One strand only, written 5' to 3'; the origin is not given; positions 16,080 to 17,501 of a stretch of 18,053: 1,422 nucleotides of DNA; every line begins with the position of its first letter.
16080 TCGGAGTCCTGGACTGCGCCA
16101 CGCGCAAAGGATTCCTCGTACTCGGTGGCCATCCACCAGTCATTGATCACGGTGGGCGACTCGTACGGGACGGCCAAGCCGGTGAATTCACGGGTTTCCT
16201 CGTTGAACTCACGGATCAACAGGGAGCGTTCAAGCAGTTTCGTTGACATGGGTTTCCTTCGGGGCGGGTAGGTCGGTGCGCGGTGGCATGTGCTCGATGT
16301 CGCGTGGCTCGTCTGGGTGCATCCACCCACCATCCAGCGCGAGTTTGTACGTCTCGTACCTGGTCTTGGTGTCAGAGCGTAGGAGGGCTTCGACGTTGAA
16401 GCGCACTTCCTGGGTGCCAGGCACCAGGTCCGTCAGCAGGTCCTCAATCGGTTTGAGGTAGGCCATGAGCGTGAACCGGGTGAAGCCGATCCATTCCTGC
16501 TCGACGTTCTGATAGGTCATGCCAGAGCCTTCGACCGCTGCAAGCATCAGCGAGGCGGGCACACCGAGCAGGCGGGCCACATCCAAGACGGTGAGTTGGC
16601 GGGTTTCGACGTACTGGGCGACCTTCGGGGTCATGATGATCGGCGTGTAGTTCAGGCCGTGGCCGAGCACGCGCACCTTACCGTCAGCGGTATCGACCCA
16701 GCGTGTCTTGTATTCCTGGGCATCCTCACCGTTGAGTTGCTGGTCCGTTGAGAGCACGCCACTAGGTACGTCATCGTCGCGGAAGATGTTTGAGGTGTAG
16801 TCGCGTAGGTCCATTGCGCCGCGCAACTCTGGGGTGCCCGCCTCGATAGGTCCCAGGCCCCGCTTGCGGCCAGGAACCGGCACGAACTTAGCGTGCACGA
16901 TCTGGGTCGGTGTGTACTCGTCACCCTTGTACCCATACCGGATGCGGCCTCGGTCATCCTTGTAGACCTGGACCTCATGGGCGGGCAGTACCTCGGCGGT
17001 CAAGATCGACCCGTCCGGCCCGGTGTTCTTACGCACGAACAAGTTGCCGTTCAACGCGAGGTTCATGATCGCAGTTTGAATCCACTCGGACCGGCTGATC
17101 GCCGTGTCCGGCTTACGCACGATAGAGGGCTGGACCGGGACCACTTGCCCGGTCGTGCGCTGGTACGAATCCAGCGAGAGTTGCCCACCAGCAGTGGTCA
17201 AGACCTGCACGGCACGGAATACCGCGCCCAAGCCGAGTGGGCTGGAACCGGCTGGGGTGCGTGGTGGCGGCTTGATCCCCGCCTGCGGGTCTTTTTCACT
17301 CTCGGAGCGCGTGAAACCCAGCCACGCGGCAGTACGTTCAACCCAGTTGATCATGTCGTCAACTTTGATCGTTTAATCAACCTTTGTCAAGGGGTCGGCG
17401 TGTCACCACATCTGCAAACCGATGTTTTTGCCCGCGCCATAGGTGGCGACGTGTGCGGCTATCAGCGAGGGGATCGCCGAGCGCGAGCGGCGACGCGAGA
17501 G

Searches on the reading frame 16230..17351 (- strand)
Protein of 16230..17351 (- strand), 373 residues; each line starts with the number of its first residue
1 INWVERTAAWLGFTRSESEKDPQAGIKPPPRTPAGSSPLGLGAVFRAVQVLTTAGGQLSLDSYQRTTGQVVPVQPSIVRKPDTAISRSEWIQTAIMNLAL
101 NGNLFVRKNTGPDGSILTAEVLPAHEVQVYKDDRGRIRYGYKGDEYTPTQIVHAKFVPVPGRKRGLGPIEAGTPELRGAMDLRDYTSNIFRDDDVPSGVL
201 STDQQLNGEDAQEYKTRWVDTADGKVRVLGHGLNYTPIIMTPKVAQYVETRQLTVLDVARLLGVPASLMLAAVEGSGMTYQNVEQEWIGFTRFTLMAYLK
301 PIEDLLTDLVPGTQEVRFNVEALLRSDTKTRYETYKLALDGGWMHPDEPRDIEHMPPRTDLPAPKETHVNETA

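Call 63: search_dna_similar(query=window:16230-17351:-, collection=phages, mode=protein, max_rows=15)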
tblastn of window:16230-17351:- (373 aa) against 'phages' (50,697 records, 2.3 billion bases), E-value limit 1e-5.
Records with a match: 1412; places in all: 1416; records where one place covers at least 80% of the query: 1210.
Best place of each record, by identity: <60% 1412.
By first word of the organism name: Vibrio 194; Microbacterium 138; Mycobacterium 115; Paenibacillus 105; Streptococcus 99; Ralstonia 62; Escherichia 60; Pseudomonas 53; Arthrobacter 48; Bacillus 48; and 87 more.
By host as written in the record: - 270; Microbacterium foliorum NRRL B-24224 93; Mycobacterium smegmatis mc2 155 77; Ralstonia solanacearum 49; Escherichia coli 45; Paenibacillus larvae 42; Arthrobacter sp. ATCC 21022 39; Microbacterium foliorum NRRL B-24224 SEA 35; and 372 more.
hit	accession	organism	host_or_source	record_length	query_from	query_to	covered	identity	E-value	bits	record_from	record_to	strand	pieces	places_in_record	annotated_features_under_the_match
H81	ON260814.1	Microbacterium phage Loca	Microbacterium foliorum NRRL B-24224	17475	1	372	100%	40.4%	4e-84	284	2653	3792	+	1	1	4: portal protein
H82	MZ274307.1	Microbacterium phage Leafy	Microbacterium foliorum NRRL B-24224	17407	4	371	99%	40.8%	2e-83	282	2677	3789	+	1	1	4: portal protein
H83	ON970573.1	Microbacterium phage MrGreen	Microbacterium foliorum NRRL B-24224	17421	4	371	99%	40.8%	2e-83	282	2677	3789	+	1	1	4: portal protein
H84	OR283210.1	Microbacterium phage Douggie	Microbacterium foliorum NRRL B-24224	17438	1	371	99%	40.3%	2e-83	282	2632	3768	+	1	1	4: portal protein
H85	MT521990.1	Microbacterium phage Bri160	Microbacterium foliorum NRRL B-24224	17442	1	371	99%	40.3%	2e-83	282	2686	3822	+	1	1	4: portal protein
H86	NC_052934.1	Microbacterium phage Bri160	Microbacterium foliorum NRRL B-24224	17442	1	371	99%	40.3%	2e-83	282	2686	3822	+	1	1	4: portal protein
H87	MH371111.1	Microbacterium phage Quaker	Microbacterium foliorum NRRL B-24224 SEA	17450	1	371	99%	40.3%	2e-83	282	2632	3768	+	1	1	4: portal protein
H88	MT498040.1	Microbacterium phage Livingwater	Microbacterium foliorum NRRL B-24224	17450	1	371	99%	40.3%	2e-83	282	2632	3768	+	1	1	4: portal protein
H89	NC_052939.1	Microbacterium phage Quaker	Microbacterium foliorum NRRL B-24224 SEA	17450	1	371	99%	40.3%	2e-83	282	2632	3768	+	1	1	4: portal protein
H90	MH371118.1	Microbacterium phage KayPaulus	Microbacterium foliorum NRRL B-24224 SEA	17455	1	371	99%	40.3%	2e-83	282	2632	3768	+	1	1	4: portal protein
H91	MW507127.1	Microbacterium phage Wolfpack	Microbacterium foliorum NRRL B-24224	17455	1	371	99%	40.3%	2e-83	282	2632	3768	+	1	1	4: portal protein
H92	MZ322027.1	Microbacterium phage BoomRoasted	Microbacterium foliorum NRRL B-24224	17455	1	371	99%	40.3%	2e-83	282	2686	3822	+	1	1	4: portal protein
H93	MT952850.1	Microbacterium phage Sippinontea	Microbacterium foliorum NRRL B-24224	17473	1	371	99%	40.3%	2e-83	282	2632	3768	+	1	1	4: portal protein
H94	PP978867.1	Microbacterium phage Bodhi17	Microbacterium foliorum NRRL B-24224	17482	1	371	99%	40.3%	2e-83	282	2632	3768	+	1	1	4: portal protein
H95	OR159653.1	Microbacterium phage KillerTomato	Microbacterium foliorum NRRL B-24224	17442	1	371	99%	40.3%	2e-83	282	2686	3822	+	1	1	4: portal protein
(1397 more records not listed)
